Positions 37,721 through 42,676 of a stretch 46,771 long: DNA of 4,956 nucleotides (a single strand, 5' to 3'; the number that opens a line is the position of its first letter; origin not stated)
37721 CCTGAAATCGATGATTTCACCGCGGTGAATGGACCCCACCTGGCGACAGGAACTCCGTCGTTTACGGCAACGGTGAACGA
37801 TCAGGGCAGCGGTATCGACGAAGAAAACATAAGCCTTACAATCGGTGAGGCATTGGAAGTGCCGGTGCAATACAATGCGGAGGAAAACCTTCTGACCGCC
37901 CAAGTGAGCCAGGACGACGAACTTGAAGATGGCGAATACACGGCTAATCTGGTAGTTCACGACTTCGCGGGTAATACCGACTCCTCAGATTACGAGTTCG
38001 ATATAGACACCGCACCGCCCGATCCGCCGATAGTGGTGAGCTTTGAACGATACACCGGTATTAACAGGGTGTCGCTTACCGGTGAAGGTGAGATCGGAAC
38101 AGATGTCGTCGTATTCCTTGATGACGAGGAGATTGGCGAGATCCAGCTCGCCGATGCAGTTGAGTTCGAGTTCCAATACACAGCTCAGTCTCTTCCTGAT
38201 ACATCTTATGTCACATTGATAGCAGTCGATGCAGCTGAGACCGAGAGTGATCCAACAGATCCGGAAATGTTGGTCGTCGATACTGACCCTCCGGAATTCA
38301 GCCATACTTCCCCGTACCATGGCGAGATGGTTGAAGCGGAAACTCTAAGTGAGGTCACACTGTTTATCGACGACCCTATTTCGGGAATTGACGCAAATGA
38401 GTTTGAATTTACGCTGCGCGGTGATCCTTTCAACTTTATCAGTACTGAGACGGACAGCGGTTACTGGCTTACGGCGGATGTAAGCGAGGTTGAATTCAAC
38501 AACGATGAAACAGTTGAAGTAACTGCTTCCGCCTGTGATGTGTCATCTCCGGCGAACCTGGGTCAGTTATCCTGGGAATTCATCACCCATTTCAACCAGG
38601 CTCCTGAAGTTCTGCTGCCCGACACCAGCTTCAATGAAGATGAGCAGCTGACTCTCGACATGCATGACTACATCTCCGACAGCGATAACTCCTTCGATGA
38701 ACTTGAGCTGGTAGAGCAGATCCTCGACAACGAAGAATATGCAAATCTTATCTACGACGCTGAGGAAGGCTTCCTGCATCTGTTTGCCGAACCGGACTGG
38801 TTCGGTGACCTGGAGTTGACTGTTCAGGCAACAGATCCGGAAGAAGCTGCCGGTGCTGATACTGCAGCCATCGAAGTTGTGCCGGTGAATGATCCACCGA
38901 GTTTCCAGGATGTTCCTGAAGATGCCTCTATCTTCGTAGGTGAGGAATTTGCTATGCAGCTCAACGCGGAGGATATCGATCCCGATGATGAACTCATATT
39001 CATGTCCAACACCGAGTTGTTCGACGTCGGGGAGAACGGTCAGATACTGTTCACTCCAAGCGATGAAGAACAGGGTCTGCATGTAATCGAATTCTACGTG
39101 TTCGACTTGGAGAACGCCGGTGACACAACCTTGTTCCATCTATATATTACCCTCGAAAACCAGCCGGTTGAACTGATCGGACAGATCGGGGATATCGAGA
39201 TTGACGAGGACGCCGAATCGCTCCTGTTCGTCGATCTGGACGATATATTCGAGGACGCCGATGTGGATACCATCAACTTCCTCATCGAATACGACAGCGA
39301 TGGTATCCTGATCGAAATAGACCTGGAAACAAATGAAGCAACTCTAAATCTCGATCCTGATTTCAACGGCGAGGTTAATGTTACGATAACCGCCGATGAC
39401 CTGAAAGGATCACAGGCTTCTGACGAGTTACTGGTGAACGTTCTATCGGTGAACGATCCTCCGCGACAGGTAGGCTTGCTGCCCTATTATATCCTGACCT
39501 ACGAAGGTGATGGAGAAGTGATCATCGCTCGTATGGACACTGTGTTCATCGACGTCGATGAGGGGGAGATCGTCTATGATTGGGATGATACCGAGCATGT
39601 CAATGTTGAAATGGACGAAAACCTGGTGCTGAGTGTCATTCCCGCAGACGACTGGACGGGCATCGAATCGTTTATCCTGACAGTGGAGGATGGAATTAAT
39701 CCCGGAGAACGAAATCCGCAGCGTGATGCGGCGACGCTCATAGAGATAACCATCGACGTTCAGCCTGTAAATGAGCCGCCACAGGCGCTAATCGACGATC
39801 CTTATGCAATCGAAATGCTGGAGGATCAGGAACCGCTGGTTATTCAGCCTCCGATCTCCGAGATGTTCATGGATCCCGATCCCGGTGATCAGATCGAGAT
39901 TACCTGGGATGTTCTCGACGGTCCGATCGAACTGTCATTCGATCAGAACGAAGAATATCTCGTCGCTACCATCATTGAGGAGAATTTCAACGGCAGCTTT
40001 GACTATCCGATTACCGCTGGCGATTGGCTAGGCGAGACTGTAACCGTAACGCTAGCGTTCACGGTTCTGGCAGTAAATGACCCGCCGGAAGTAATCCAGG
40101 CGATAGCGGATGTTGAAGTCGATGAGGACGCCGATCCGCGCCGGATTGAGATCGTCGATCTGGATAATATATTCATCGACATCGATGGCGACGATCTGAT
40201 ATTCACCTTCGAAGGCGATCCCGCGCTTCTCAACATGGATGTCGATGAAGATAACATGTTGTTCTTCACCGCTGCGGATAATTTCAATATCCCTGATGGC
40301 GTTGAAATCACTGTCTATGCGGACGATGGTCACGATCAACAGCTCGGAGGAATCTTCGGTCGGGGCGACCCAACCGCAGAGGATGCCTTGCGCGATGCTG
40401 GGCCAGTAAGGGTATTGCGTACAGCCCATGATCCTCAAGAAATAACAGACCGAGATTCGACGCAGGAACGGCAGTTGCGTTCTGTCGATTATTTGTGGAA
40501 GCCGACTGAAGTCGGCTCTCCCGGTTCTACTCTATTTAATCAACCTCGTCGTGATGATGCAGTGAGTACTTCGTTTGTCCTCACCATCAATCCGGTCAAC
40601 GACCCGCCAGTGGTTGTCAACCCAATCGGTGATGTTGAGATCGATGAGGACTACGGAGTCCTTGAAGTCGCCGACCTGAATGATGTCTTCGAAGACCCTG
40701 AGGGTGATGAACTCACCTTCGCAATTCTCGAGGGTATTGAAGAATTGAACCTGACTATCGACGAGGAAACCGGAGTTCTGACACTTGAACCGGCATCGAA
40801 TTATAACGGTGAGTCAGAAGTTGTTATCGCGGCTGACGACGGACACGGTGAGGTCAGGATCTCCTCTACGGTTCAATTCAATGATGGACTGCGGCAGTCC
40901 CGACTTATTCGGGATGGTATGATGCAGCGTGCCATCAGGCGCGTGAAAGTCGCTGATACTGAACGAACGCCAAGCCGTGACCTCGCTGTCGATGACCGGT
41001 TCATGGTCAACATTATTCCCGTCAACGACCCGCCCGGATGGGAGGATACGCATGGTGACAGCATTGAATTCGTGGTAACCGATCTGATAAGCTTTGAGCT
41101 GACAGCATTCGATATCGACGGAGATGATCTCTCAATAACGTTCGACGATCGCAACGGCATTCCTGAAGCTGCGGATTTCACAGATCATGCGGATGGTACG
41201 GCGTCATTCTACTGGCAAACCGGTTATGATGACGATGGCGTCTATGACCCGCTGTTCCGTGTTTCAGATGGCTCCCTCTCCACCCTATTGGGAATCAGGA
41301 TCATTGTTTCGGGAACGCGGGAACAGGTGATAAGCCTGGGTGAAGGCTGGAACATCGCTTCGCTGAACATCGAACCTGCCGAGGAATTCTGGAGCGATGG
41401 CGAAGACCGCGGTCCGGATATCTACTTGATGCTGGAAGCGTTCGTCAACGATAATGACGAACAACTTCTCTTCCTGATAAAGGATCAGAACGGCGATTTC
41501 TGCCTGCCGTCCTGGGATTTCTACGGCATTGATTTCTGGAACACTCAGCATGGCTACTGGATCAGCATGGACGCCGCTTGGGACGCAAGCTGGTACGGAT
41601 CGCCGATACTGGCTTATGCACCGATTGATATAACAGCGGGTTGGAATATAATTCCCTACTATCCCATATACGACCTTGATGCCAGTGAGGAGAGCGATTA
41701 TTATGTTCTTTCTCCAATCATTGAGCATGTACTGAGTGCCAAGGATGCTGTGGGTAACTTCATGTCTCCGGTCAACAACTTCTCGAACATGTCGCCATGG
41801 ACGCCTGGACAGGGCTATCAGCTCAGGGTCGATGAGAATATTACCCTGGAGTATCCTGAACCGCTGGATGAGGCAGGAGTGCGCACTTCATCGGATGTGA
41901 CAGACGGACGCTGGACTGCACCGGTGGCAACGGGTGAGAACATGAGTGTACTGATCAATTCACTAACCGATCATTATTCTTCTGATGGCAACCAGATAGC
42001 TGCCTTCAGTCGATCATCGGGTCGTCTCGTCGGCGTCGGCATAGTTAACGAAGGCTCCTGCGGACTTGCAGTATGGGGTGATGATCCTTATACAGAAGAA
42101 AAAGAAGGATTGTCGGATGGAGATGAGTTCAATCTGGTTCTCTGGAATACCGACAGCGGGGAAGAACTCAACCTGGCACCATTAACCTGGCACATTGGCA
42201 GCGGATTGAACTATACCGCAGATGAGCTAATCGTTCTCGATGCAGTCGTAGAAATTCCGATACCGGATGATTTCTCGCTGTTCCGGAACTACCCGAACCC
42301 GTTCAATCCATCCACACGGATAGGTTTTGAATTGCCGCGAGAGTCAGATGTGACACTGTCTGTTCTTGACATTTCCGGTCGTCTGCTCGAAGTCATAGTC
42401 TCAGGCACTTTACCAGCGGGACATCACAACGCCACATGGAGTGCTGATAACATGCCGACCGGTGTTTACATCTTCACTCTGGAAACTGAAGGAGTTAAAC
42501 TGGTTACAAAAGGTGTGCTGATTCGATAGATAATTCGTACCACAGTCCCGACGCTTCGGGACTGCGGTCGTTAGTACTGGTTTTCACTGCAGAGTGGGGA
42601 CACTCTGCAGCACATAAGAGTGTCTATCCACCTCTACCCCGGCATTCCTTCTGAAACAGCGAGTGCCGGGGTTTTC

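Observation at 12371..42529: One uninterrupted 30,159-nt ORF encoding a 10,052-aa T9SS-sorted mosaic protein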

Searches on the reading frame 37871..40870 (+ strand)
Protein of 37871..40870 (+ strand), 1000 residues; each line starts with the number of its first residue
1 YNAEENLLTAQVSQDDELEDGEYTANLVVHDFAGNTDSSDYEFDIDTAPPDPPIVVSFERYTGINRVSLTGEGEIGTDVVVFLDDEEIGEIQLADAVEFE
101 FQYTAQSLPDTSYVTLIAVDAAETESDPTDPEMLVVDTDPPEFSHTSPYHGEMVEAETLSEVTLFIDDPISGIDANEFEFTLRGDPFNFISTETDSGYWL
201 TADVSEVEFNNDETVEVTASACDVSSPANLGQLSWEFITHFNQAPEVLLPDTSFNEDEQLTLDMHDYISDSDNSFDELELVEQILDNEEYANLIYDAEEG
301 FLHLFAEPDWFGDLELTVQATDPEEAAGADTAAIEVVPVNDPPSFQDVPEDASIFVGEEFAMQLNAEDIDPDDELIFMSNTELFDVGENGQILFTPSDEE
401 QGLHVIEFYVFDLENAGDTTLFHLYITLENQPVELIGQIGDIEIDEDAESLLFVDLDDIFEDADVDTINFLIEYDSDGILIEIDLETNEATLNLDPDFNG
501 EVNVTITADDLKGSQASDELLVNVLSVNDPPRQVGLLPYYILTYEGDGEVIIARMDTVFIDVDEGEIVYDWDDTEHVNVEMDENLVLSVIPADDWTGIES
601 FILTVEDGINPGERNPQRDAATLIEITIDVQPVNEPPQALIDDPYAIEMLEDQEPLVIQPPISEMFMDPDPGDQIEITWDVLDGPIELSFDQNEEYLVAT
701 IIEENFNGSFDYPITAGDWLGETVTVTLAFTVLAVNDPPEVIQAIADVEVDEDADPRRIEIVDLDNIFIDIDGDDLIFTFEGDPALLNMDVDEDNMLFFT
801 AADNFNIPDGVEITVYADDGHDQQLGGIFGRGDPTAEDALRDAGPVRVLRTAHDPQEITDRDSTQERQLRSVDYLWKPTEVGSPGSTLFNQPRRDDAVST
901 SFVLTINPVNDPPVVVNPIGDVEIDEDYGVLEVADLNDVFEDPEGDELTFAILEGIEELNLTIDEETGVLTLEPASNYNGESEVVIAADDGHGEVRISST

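Call 6: search_protein_families(library=pfam, proteins=[window:37871-40870:+], max_evalue=0.01)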
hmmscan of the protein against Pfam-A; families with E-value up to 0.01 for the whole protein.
window:37871-40870:+ (1000 aa): 6 families
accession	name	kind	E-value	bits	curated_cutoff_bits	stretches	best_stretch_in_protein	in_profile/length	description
PF17963.7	Big_9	-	9.8e-27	94.1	23.6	2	910-995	1-81/89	Bacterial Ig domain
PF17892.7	Cadherin_5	-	1.2e-15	57.6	26.5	1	909-995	1-88/98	Cadherin-like domain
PF17803.7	Cadherin_4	-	2.2e-14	54.1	25.1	1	903-975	4-66/71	Bacterial cadherin-like domain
PF19077.6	Big_13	-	3.2e-07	31.2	27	1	11-47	65-102/102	Bacterial Ig-like domain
PF17936.7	Big_6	-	0.00019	22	27.6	1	67-130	15-78/83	Bacterial Ig domain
PF05345.18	He_PIG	-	0.0012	19.7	24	0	961-993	52-84/96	Putative Ig domain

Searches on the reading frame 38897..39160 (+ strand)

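Call 79: search_protein_families(library=pfam, proteins=[window:38897-39160:+], max_evalue=1)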
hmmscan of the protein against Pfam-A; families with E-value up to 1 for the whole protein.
window:38897-39160:+ (88 aa): 3 families
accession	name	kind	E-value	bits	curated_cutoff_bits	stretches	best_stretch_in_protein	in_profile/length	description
PF17963.7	Big_9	-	0.0011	20.2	23.6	1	12-77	13-83/89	Bacterial Ig domain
PF17892.7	Cadherin_5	-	0.062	13.6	26.5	1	6-75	16-88/98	Cadherin-like domain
PF20529.3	DUF6744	-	0.21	10.9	27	1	42-84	180-223/314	Family of unknown function (DUF6744)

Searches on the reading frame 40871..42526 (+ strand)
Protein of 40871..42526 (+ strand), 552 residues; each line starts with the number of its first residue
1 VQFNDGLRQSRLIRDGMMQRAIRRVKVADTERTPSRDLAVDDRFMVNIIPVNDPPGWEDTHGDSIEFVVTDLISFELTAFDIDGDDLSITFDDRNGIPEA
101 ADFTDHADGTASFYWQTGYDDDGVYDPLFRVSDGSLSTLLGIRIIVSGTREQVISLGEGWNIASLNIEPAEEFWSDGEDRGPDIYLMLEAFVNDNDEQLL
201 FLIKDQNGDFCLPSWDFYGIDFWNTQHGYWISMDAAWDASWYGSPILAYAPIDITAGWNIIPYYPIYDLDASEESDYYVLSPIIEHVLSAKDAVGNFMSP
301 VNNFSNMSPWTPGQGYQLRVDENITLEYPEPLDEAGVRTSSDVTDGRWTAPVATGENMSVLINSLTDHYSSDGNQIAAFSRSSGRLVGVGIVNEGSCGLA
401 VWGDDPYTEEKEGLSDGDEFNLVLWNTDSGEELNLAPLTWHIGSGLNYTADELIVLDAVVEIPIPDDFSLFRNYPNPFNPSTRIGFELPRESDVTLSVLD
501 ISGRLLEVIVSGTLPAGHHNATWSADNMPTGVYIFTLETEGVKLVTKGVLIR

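Call 6: search_protein_families(library=pfam, proteins=[window:40871-42526:+], max_evalue=0.01)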
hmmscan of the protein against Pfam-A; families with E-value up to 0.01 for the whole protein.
window:40871-42526:+ (552 aa): 3 families
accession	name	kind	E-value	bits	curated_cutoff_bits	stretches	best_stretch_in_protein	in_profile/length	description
PF13860.13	FlgD_ig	-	1.9e-07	31.4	27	1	481-539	9-75/79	FlgD Ig-like domain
PF18962.6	Por_Secre_tail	-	9.9e-07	29.4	27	1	474-547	2-72/75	Secretion system C-terminal sorting domain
PF17803.7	Cadherin_4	-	0.003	18.5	25.1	1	46-113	5-71/71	Bacterial cadherin-like domain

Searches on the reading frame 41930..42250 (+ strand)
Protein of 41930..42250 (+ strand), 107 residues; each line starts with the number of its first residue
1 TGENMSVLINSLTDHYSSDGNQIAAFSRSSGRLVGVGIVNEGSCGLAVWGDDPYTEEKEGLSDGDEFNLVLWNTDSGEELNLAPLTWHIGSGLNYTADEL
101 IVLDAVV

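Call 79: search_protein_families(library=pfam, proteins=[window:41930-42250:+], max_evalue=1)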
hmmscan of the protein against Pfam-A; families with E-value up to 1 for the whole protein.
window:41930-42250:+ (107 aa): 0 families

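Call 97: search_solved_structures(query=A8, max_evalue=5)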
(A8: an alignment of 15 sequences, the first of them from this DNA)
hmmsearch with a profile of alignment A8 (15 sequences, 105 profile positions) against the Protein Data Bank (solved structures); distinct sequences matched with E-value up to 5: 1.
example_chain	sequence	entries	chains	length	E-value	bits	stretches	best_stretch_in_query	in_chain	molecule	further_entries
4zgj_A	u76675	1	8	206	2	11.7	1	60-101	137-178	Nitrile hydratase alpha subunit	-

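Call 98: search_protein_families(library=ncbifam, proteins=[window:41930-42250:+], max_evalue=1)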
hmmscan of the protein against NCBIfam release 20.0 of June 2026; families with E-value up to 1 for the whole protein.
window:41930-42250:+ (107 aa): 0 families
